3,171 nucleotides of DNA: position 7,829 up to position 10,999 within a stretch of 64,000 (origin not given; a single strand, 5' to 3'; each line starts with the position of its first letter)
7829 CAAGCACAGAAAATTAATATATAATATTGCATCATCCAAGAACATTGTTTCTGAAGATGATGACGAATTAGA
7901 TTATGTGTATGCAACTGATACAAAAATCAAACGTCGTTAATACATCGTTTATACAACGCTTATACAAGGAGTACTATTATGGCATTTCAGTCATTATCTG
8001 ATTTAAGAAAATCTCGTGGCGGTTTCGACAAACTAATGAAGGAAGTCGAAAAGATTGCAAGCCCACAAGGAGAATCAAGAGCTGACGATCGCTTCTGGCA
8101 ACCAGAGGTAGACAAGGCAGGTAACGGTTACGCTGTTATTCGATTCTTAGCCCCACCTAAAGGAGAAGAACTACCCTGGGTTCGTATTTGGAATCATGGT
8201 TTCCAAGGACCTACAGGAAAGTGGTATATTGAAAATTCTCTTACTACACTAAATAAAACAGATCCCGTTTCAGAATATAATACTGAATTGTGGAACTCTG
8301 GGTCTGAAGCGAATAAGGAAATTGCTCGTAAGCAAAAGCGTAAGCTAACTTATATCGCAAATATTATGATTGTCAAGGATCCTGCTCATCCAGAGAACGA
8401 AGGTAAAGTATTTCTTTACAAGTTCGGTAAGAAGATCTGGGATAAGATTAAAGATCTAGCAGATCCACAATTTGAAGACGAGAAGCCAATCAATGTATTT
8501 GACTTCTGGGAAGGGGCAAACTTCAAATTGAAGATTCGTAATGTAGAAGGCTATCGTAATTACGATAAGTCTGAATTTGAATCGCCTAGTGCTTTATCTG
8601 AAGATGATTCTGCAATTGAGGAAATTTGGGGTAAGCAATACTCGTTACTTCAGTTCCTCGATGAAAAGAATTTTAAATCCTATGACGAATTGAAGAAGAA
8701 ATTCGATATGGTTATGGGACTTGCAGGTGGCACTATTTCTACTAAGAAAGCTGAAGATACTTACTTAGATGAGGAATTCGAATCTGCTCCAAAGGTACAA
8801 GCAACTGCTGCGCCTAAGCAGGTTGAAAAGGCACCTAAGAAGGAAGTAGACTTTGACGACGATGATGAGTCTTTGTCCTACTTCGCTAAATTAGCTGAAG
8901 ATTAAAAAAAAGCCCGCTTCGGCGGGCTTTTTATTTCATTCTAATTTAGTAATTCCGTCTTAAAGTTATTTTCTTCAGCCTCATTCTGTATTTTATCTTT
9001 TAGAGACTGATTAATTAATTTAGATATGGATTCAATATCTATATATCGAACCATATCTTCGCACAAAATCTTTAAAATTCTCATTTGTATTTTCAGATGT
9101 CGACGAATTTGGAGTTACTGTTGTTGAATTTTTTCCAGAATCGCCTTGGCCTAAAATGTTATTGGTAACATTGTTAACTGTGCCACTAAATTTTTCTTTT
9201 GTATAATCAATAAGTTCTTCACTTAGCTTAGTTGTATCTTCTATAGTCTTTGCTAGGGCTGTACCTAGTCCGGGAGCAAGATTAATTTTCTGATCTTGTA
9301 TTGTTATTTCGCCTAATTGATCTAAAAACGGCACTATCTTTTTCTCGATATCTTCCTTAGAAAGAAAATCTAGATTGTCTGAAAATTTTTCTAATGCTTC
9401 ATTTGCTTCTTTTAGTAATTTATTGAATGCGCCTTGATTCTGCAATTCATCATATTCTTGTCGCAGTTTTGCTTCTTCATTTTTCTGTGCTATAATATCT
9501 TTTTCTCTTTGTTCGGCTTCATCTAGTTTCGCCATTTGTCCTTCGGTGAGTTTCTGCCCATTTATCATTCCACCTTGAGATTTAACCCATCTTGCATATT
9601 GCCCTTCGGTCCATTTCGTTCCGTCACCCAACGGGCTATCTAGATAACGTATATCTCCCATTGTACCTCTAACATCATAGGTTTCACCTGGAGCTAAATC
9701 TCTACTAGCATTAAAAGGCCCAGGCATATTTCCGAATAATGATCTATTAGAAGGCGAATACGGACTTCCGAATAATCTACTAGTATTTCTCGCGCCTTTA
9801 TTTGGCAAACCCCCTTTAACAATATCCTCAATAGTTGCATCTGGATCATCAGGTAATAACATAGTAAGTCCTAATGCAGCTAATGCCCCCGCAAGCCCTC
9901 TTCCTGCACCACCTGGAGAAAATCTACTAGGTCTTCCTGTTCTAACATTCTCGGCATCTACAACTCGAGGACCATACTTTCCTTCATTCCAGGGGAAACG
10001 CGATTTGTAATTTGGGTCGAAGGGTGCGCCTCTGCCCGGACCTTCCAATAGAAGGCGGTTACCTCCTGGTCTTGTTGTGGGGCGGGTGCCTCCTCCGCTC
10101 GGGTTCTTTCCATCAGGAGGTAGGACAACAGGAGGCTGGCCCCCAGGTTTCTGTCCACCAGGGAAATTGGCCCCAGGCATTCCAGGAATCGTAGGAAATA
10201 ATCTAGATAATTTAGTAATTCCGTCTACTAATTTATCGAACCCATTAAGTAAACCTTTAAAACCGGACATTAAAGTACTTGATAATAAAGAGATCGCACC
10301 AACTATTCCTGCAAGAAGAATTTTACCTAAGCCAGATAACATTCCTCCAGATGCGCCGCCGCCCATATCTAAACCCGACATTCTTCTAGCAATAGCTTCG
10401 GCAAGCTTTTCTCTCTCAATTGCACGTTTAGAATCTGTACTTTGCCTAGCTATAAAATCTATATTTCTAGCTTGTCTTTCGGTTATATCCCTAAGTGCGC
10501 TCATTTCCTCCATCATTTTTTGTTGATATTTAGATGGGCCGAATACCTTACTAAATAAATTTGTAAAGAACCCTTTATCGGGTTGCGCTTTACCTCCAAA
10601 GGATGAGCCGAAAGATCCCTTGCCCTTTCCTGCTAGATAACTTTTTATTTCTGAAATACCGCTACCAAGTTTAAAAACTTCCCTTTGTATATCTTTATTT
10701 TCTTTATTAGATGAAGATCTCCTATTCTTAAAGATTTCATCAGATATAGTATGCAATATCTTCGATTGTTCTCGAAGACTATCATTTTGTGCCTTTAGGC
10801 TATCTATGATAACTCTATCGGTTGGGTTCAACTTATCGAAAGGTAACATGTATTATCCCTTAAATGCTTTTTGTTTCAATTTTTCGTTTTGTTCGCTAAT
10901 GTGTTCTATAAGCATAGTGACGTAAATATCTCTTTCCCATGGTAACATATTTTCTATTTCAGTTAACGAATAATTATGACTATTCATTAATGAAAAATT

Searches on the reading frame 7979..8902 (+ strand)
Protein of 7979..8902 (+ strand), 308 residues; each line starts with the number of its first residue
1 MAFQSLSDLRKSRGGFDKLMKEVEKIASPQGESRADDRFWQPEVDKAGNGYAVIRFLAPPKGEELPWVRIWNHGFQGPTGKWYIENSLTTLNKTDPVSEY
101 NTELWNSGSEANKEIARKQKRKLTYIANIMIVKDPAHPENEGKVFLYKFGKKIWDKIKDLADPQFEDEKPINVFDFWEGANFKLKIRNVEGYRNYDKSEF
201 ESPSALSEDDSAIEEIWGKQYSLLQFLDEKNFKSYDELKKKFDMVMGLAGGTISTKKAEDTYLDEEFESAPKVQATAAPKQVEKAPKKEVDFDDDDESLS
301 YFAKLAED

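Call 108: search_protein_families(library=phrogs, proteins=[window:7979-8902:+], max_evalue=0.001)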
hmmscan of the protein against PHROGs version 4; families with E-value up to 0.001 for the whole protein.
window:7979-8902:+ (308 aa): 2 families
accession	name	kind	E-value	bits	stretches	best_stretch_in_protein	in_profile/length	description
phrog_224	-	DNA, RNA and nucleotide metabolism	4.9e-121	405.4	1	6-307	3-317/318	single strand DNA binding protein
phrog_1764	-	unknown function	2.4e-52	179.3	1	19-257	10-255/391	unknown function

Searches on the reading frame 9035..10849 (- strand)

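Call 5: search_protein_families(library=pfam, proteins=[window:9035-10849:-], max_evalue=0.1)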
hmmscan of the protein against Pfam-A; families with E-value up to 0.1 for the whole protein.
window:9035-10849:- (605 aa): 1 family
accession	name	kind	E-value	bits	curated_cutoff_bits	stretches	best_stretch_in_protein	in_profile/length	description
PF21728.3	PADR1_N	-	0.022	15.6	25.7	0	475-502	4-32/60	PADR1, N-terminal helical domain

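Call 6: search_protein_families(library=phrogs, proteins=[window:9035-10849:-], max_evalue=0.01)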
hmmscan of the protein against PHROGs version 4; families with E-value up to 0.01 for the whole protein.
window:9035-10849:- (605 aa): 0 families

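Call 47: search_protein_families(library=phrogs, proteins=[window:9035-10849:-], max_evalue=10)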
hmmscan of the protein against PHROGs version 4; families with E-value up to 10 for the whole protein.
window:9035-10849:- (605 aa): 3 families
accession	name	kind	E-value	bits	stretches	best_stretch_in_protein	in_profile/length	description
phrog_9547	-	unknown function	0.14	12.4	1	431-583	119-270/413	-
phrog_473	-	head and packaging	0.34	12.4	1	42-72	37-67/75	virion structural protein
phrog_2429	-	moron, auxiliary metabolic gene and host takeover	1.4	10.3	1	463-504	34-76/82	involved in bacteriocin production or immunity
